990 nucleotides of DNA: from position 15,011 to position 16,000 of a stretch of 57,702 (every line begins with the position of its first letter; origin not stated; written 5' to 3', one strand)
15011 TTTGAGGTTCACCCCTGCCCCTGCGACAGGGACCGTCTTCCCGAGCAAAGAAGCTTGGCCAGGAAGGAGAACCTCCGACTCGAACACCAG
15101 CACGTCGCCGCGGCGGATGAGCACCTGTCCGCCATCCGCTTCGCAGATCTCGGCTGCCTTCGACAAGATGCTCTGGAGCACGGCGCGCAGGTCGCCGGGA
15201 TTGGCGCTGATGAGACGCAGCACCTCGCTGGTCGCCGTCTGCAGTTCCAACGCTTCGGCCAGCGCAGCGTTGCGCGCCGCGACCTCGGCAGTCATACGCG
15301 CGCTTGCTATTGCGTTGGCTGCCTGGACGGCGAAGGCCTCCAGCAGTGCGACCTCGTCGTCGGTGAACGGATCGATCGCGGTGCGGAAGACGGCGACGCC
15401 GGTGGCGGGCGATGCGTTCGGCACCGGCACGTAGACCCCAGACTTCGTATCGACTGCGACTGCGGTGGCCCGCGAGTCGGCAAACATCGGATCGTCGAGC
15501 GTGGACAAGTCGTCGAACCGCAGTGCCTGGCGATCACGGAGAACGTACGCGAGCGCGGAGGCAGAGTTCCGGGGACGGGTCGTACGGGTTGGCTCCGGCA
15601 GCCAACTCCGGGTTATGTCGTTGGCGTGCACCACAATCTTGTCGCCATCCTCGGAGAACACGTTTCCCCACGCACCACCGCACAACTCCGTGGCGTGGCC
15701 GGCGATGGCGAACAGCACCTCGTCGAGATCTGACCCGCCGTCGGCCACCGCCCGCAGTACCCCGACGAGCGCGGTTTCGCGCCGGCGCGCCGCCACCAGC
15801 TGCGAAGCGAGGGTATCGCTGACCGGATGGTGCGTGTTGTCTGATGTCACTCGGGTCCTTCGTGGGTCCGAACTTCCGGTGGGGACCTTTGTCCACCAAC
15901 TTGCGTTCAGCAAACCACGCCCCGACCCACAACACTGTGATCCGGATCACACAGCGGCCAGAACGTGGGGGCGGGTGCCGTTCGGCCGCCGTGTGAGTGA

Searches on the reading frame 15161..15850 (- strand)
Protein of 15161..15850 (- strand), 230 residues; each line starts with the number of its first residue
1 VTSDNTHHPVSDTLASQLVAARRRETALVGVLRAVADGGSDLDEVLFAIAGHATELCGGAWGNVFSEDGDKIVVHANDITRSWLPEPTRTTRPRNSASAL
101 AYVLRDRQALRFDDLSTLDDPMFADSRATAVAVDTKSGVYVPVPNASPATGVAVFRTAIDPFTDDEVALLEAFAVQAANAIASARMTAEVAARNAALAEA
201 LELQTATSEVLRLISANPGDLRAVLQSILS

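Call 15: find_related_loci(query=A2, collection=genome_contigs, flank=10000)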
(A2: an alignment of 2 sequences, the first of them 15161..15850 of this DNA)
Query A2 (230 aa) in genome_contigs; peptide patterns used: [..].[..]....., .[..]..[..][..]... (x = any residue, [..] = any of these).
218 stretches matched a pattern; 7 encode a relative of the query (tblastn E <= 1e-3); 7 distinct loci.
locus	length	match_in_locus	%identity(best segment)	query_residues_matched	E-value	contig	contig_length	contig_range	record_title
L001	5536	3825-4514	94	1-230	2e-142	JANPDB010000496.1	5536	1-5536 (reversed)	MAG: Acidimicrobiia bacterium isolate VAR_78_metabat_424_sub VAR_78_k141_4047367, whole genome shotgun sequence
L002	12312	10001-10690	95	1-230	9e-136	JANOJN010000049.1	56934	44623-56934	MAG: Acidimicrobiia bacterium isolate VAR_48_metabat_226 VAR_48_k141_1313743, whole genome shotgun sequence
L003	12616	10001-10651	48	10-230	4e-55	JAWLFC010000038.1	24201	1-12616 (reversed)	MAG: Ilumatobacteraceae bacterium isolate 21BLK6-1.bin.114 NODE_1574_length_24201_cov_11.958302, whole genome shotgun se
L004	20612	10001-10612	47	17-228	7e-53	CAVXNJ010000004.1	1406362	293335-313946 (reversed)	MAG: uncultured Acidimicrobiales bacterium isolate MFD02832.bin.1.185 genome assembly, contig: contig_18593, whole genom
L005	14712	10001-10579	49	27-229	1e-48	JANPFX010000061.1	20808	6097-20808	MAG: Acidimicrobiia bacterium isolate VAR_69_metabat_87 VAR_69_k141_580753, whole genome shotgun sequence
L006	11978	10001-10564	47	27-229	3e-47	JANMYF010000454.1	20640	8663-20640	MAG: Acidimicrobiia bacterium isolate OTE_8_metabat_427 OTE_8_k141_708668, whole genome shotgun sequence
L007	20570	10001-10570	49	30-229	2e-45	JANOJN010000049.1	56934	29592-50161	MAG: Acidimicrobiia bacterium isolate VAR_48_metabat_226 VAR_48_k141_1313743, whole genome shotgun sequence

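Call 23: find_homologous_proteins(query=A2, max_evalue=1e-10)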
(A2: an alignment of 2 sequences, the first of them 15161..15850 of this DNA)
Query A2 (2 sequences) (230 aa, profile of the alignment): 38 proteins with E <= 1e-10 among 8000 candidates.
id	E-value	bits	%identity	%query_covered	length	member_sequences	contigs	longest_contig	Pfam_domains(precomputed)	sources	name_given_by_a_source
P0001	2.2e-112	392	98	91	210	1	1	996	PF13185.13,PF01590.33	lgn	-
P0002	9.4e-101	354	50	88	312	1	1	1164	PF13185.13,PF01590.33,PF13492.13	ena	-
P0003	1.8e-78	281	49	96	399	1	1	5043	PF13185.13,PF01590.33,PF13492.13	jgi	-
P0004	3.9e-66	241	46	93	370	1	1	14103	PF13185.13,PF01590.33,PF13492.13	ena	-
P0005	7.6e-65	237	49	96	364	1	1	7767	PF13185.13,PF01590.33,PF13492.13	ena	-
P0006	5.0e-64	234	52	90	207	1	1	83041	PF13185.13,PF01590.33,PF13492.13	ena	-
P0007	1.0e-61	226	45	96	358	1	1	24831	PF13185.13,PF01590.33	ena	-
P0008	4.9e-59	218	50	95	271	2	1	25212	PF13185.13,PF01590.33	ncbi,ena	-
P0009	4.3e-58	214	48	96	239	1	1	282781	PF13185.13,PF01590.33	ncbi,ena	-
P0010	3.8e-57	211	50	73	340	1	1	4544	PF13185.13,PF01590.33,PF13492.13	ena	-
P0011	4.0e-57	211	49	72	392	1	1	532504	PF13185.13,PF01590.33,PF13492.13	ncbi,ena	-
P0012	5.3e-57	211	51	85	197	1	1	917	PF13185.13,PF01590.33,PF13492.13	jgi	jgi:GAF domain-containing protein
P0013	9.8e-54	200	47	96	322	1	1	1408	PF13185.13,PF01590.33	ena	-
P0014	1.7e-53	199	53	60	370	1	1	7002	PF13185.13,PF01590.33,PF13492.13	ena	-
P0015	2.4e-47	179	47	48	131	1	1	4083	-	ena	-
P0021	1.3e-34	138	37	94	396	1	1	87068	PF13185.13,PF01590.33,PF13492.13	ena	-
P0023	2.8e-27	114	36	91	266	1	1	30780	PF13185.13,PF01590.33,PF13492.13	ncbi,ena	-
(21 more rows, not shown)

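Call 24: find_encoding_contigs(protein=P0009, flank=6000, max_places=3)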
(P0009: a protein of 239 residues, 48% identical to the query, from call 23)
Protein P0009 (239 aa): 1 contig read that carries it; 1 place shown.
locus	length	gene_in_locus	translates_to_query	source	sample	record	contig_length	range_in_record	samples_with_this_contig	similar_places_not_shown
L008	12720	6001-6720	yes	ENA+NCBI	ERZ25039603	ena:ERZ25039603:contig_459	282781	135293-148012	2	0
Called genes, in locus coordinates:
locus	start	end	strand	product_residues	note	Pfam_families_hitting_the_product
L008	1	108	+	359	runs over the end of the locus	PF01474:DAHP_synth_2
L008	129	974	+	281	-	PF00144:Beta-lactamase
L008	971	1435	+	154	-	-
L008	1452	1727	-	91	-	PF00708:Acylphosphatase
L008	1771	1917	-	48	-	-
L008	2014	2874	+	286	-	PF00480:ROK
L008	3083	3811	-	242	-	PF02585:PIG-L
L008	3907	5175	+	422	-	PF00067:p450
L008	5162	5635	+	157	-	-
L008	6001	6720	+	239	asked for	PF13185:GAF_2, PF01590:GAF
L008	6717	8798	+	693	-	PF01590:GAF, PF13185:GAF_2, PF13492:GAF_3 (weak), PF01590:GAF (weak), PF13185:GAF_2 (weak), PF01590:GAF, PF13185:GAF_2, PF13492:GAF_3, +1 more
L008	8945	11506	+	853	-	PF01590:GAF, PF13185:GAF_2, PF13492:GAF_3, PF01590:GAF, PF01590:GAF, PF13185:GAF_2, PF01590:GAF, PF13185:GAF_2, +4 more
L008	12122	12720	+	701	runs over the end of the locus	PF00512:HisKA, PF02518:HATPase_c, PF00072:Response_reg, PF01627:Hpt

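Call 25: find_encoding_contigs(protein=P0011, flank=6000, max_places=3)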
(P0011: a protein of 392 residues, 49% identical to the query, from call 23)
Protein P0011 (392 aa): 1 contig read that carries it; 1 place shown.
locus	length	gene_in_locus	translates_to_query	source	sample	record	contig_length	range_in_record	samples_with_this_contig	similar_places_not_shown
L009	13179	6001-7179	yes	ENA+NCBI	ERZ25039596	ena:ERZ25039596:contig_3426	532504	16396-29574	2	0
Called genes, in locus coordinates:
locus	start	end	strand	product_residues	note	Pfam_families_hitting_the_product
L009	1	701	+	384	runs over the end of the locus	PF01048:PNP_UDP_1 (weak)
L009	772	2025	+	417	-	PF12770:CHAT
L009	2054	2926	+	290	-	PF00480:ROK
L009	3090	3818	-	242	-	PF02585:PIG-L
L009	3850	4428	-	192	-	-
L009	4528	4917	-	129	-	-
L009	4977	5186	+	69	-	-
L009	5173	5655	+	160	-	-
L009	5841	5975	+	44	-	-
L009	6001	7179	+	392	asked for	PF01590:GAF, PF13185:GAF_2 (weak), PF01590:GAF, PF13185:GAF_2, PF13492:GAF_3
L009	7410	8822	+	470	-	PF01590:GAF, PF13185:GAF_2, PF13492:GAF_3, PF01590:GAF, PF13185:GAF_2, PF13492:GAF_3 (weak)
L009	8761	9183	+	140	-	PF01590:GAF, PF13185:GAF_2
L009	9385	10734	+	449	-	PF11849:DUF3369 (faint), PF01590:GAF, PF13185:GAF_2, PF13492:GAF_3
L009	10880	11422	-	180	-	-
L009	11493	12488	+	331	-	PF00072:Response_reg (weak)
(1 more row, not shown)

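Call 26: find_encoding_contigs(protein=P0006, flank=6000, max_places=3)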
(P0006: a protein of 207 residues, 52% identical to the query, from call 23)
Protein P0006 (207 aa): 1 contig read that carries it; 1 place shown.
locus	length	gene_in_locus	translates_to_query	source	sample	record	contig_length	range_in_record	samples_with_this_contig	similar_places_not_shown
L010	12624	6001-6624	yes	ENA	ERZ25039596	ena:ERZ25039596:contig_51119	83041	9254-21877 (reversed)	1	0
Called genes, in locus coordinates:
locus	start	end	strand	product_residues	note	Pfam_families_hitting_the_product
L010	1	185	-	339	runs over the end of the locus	PF00781:DAGK_cat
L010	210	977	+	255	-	PF01012:ETF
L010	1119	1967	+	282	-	PF01012:ETF, PF00766:ETF_alpha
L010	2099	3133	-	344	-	PF19681:DUF6183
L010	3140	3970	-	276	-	-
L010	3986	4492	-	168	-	PF11290:DUF3090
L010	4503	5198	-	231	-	PF00300:His_Phos_1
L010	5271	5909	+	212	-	PF03167:UDG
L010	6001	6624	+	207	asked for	PF13185:GAF_2, PF01590:GAF, PF13492:GAF_3 (weak)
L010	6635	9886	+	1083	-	PF01590:GAF, PF13185:GAF_2, PF01590:GAF, PF13185:GAF_2, PF13492:GAF_3, PF01590:GAF, PF13185:GAF_2, PF13492:GAF_3, +5 more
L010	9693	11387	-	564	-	PF02706:Wzz (weak)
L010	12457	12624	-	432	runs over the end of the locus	-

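Call 27: find_encoding_contigs(protein=P0007, flank=6000, max_places=3)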
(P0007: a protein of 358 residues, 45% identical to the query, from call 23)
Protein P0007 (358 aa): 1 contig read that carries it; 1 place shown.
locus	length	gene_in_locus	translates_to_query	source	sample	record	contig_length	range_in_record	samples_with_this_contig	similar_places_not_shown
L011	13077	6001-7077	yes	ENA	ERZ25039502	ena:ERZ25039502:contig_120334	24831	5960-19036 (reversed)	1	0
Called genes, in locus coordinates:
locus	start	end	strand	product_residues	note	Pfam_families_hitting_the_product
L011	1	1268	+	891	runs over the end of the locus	PF22058:X25_BaPul_like (weak), PF09137:Glucodextran_N, PF00723:Glyco_hydro_15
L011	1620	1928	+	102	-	PF09985:Glucodextran_C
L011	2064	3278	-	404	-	PF00196:GerE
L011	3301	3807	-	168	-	-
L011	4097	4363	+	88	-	PF08803:ydhR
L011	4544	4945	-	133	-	PF01850:PIN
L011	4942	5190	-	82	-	PF04014:MazE_antitoxin, PF15937:PrlF_antitoxin (faint)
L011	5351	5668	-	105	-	-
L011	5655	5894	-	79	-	-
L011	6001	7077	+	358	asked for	PF01590:GAF, PF13185:GAF_2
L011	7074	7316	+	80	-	-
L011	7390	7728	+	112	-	PF01590:GAF (weak), PF13185:GAF_2, PF13492:GAF_3 (weak)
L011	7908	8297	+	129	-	-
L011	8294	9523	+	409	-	-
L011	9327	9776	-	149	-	-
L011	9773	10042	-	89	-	-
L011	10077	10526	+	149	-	-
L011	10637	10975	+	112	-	PF01627:Hpt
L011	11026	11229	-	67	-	-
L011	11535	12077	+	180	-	PF00211:Guanylate_cyc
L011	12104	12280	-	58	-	-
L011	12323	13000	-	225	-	-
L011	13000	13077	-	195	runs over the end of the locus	-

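Call 28: find_encoding_contigs(protein=P0008, flank=6000, max_places=3)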
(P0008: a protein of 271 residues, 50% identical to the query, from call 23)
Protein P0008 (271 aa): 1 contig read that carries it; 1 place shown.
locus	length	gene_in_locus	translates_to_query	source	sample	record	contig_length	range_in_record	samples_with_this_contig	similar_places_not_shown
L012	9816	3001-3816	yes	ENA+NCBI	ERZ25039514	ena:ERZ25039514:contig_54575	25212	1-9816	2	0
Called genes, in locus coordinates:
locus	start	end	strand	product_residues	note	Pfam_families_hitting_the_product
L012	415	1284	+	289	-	PF00067:p450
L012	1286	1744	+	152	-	-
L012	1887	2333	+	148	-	PF14081:DUF4262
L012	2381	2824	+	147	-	PF11578:DUF3237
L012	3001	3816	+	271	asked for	PF13185:GAF_2, PF01590:GAF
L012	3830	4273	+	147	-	PF01590:GAF, PF13185:GAF_2, PF13492:GAF_3 (weak)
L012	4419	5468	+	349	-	-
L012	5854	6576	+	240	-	-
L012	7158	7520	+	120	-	-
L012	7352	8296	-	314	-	-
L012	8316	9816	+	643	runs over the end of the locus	PF00512:HisKA, PF02518:HATPase_c, PF00072:Response_reg, PF01627:Hpt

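Call 29: find_encoding_contigs(protein=P0004, flank=6000, max_places=3)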
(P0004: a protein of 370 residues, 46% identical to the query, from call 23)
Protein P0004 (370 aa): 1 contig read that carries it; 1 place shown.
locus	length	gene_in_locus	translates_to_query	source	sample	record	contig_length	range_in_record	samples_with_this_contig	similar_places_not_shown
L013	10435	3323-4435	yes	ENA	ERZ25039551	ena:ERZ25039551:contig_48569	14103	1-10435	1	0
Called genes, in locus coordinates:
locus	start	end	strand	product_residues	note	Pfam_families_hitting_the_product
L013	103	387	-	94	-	PF21863:HTH_67 (faint)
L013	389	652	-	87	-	PF21863:HTH_67 (weak)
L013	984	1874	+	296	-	PF00106:adh_short, PF08659:KR, PF13561:adh_short_C2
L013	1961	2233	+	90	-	PF03055:RPE65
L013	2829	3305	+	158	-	PF03055:RPE65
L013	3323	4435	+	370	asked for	PF01590:GAF, PF13185:GAF_2, PF01590:GAF, PF13185:GAF_2, PF13492:GAF_3 (weak)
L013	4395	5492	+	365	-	PF13185:GAF_2, PF01590:GAF, PF13492:GAF_3 (weak), PF01590:GAF, PF13185:GAF_2, PF13492:GAF_3 (weak)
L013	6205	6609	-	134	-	-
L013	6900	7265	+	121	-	PF02518:HATPase_c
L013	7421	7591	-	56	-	-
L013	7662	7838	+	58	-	PF00072:Response_reg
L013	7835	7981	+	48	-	PF00072:Response_reg (weak)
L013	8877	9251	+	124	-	-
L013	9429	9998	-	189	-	PF01209:Ubie_methyltran, PF03141:Methyltransf_29 (weak), PF08241:Methyltransf_11, PF08242:Methyltransf_12, PF13489:Methyltransf_23, PF13649:Methyltransf_25, PF13847:Methyltransf_31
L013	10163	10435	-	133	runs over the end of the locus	PF02036:SCP2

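Call 30: find_encoding_contigs(protein=P0021, flank=6000, max_places=3)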
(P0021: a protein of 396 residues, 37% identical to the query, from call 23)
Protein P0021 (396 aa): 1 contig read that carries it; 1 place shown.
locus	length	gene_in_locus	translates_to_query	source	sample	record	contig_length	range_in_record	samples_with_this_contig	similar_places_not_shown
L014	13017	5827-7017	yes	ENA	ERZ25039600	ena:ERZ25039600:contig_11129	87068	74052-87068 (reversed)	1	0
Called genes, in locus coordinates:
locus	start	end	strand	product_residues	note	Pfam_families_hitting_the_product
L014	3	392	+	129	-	?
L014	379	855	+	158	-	-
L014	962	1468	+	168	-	PF14081:DUF4262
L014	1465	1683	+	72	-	PF02604:PhdYeFM_antitox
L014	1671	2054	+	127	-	PF01850:PIN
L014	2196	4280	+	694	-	PF01590:GAF, PF13185:GAF_2, PF13492:GAF_3, PF01590:GAF, PF13185:GAF_2, PF13492:GAF_3, PF01590:GAF (weak), PF13185:GAF_2 (weak), +1 more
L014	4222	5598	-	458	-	-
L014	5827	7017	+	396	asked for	PF01590:GAF, PF13185:GAF_2, PF13492:GAF_3, PF01590:GAF, PF13185:GAF_2, PF13492:GAF_3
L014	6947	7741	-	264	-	-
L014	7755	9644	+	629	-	PF00512:HisKA, PF02518:HATPase_c, PF00072:Response_reg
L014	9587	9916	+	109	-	PF01627:Hpt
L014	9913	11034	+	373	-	PF00072:Response_reg, PF00211:Guanylate_cyc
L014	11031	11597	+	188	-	PF18899:DUF5655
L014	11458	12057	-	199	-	PF00265:TK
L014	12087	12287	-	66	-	-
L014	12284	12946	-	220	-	-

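Call 31: find_encoding_contigs(protein=P0023, flank=6000, max_places=3)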
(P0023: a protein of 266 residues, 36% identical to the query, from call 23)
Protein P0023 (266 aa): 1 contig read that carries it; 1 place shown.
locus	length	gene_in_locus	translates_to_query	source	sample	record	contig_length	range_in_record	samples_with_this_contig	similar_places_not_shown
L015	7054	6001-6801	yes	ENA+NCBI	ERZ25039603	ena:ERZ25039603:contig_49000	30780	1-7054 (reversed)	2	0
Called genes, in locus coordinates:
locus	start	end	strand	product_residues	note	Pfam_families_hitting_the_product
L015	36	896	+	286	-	PF00480:ROK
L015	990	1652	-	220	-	PF02080:TrkA_C (weak)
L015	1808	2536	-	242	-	PF02585:PIG-L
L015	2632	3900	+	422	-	PF00067:p450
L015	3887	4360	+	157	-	-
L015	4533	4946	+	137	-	PF14081:DUF4262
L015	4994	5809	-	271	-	-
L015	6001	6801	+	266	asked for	PF13492:GAF_3 (faint), PF01590:GAF, PF13185:GAF_2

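Call 47: find_encoding_contigs(protein=P0002, flank=3000, max_places=5)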
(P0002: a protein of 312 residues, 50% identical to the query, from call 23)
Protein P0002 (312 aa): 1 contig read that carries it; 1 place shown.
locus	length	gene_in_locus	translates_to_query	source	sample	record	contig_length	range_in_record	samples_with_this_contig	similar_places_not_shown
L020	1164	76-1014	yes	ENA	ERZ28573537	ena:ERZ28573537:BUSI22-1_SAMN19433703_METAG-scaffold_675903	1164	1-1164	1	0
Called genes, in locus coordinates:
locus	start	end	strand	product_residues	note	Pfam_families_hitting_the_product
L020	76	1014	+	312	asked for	PF01590:GAF, PF13185:GAF_2, PF13492:GAF_3 (faint)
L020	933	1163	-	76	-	?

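Call 48: find_encoding_contigs(protein=P0001, flank=3000, max_places=5)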
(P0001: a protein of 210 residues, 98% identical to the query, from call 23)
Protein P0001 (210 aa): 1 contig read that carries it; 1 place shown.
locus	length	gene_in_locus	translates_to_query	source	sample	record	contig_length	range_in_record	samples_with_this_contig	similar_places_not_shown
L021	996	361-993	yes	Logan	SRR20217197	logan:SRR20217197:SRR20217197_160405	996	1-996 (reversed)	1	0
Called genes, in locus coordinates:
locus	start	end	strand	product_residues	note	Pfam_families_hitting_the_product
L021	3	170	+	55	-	?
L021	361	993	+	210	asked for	PF13185:GAF_2, PF01590:GAF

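Call 58: search_protein_families(library=pfam, proteins=[L004:15705-16682:+, L004:7978-8952:+, L004:9016-9675:-], max_evalue=0.01)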
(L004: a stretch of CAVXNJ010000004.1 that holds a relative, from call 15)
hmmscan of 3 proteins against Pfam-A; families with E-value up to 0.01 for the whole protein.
L004:15705-16682:+ (325 aa): 3 families
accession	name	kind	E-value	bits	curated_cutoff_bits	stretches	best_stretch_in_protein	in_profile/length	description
PF04480.18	DUF559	-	9.8e-06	25.8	20.6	1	241-295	52-104/109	Protein of unknown function (DUF559)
PF18741.7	MTES_1575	-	1.2e-05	25.7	38.2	1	203-295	5-92/96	REase_MTES_1575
PF13338.12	AbiEi_4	-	0.00021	21.7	25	1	3-34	11-42/49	Transcriptional regulator, AbiEi antitoxin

L004:7978-8952:+ (324 aa): 1 family
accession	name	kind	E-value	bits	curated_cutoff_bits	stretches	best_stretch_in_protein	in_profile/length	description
PF00248.27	Aldo_ket_red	-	7.3e-69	232.5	24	1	15-309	1-288/291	Aldo/keto reductase family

L004:9016-9675:- (219 aa): 3 families
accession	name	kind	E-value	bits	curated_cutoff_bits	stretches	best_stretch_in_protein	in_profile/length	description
PF00027.35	cNMP_binding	-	2.2e-16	60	27.5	1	25-110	2-88/89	Cyclic nucleotide-binding domain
PF13545.12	HTH_Crp_2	-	0.00033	21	27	1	169-213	26-70/70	Crp-like helix-turn-helix domain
PF12802.13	MarR_2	-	0.0052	17.3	27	0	167-197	22-52/61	MarR family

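Call 59: search_solved_structures(query=L004:9016-9675:-, max_evalue=0.001, show_alignments=4)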
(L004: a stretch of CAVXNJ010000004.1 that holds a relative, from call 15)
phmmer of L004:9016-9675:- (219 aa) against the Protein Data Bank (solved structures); distinct sequences matched with E-value up to 0.001: 64 (the best 60 are shown).
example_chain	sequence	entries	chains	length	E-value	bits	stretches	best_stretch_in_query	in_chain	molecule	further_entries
2pqq_A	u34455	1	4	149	6.9e-12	48.8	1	23-128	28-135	Putative transcriptional regulator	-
9ya0_MA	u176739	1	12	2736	9.2e-11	45.1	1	25-106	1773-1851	PCR12, TGME49_219070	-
1ne4_A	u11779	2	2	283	1.5e-10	44.4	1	26-102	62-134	cAMP-dependent protein kinase type I-alpha regulatory chain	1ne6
1rgs_A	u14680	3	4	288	1.5e-10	44.4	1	26-103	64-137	CAMP DEPENDENT PROTEIN KINASE | cAMP-dependent protein kinase type I-alpha regulatory chain | cAMP-dependent protein kinase type I-alpha regulatory subunit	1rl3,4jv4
5jr7_B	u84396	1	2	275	1.7e-10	44.3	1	26-102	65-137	cAMP-dependent protein kinase type I-alpha regulatory subunit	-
5dyk_A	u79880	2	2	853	2.8e-10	43.6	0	26-107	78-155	CGMP-dependent protein kinase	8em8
3of1_A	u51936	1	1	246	2.9e-10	43.5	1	25-108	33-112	cAMP-dependent protein kinase regulatory subunit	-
4mx3_A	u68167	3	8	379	3.9e-10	43.1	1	26-103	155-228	cAMP-dependent protein kinase type I-alpha regulatory subunit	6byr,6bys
6no7_B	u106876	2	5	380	3.9e-10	43.1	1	26-103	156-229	cAMP-dependent protein kinase type I-alpha regulatory subunit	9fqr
2qcs_B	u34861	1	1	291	4.1e-10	43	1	26-102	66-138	cAMP-dependent protein kinase type I-alpha regulatory subunit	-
4x6r_B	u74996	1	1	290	4.1e-10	43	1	26-103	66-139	cAMP-dependent protein kinase type I-alpha regulatory subunit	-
5ezr_A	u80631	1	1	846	4.3e-10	43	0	26-110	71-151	cGMP-dependent protein kinase, putative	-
4rz7_A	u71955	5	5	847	4.3e-10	42.9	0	26-110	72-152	cGMP-dependent protein kinase, putative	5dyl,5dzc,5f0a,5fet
9p74_A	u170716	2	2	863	4.7e-10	42.8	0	26-110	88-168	cGMP-dependent protein kinase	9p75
9edc_B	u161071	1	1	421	5.3e-10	42.7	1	26-103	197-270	cAMP-dependent protein kinase type I-alpha regulatory subunit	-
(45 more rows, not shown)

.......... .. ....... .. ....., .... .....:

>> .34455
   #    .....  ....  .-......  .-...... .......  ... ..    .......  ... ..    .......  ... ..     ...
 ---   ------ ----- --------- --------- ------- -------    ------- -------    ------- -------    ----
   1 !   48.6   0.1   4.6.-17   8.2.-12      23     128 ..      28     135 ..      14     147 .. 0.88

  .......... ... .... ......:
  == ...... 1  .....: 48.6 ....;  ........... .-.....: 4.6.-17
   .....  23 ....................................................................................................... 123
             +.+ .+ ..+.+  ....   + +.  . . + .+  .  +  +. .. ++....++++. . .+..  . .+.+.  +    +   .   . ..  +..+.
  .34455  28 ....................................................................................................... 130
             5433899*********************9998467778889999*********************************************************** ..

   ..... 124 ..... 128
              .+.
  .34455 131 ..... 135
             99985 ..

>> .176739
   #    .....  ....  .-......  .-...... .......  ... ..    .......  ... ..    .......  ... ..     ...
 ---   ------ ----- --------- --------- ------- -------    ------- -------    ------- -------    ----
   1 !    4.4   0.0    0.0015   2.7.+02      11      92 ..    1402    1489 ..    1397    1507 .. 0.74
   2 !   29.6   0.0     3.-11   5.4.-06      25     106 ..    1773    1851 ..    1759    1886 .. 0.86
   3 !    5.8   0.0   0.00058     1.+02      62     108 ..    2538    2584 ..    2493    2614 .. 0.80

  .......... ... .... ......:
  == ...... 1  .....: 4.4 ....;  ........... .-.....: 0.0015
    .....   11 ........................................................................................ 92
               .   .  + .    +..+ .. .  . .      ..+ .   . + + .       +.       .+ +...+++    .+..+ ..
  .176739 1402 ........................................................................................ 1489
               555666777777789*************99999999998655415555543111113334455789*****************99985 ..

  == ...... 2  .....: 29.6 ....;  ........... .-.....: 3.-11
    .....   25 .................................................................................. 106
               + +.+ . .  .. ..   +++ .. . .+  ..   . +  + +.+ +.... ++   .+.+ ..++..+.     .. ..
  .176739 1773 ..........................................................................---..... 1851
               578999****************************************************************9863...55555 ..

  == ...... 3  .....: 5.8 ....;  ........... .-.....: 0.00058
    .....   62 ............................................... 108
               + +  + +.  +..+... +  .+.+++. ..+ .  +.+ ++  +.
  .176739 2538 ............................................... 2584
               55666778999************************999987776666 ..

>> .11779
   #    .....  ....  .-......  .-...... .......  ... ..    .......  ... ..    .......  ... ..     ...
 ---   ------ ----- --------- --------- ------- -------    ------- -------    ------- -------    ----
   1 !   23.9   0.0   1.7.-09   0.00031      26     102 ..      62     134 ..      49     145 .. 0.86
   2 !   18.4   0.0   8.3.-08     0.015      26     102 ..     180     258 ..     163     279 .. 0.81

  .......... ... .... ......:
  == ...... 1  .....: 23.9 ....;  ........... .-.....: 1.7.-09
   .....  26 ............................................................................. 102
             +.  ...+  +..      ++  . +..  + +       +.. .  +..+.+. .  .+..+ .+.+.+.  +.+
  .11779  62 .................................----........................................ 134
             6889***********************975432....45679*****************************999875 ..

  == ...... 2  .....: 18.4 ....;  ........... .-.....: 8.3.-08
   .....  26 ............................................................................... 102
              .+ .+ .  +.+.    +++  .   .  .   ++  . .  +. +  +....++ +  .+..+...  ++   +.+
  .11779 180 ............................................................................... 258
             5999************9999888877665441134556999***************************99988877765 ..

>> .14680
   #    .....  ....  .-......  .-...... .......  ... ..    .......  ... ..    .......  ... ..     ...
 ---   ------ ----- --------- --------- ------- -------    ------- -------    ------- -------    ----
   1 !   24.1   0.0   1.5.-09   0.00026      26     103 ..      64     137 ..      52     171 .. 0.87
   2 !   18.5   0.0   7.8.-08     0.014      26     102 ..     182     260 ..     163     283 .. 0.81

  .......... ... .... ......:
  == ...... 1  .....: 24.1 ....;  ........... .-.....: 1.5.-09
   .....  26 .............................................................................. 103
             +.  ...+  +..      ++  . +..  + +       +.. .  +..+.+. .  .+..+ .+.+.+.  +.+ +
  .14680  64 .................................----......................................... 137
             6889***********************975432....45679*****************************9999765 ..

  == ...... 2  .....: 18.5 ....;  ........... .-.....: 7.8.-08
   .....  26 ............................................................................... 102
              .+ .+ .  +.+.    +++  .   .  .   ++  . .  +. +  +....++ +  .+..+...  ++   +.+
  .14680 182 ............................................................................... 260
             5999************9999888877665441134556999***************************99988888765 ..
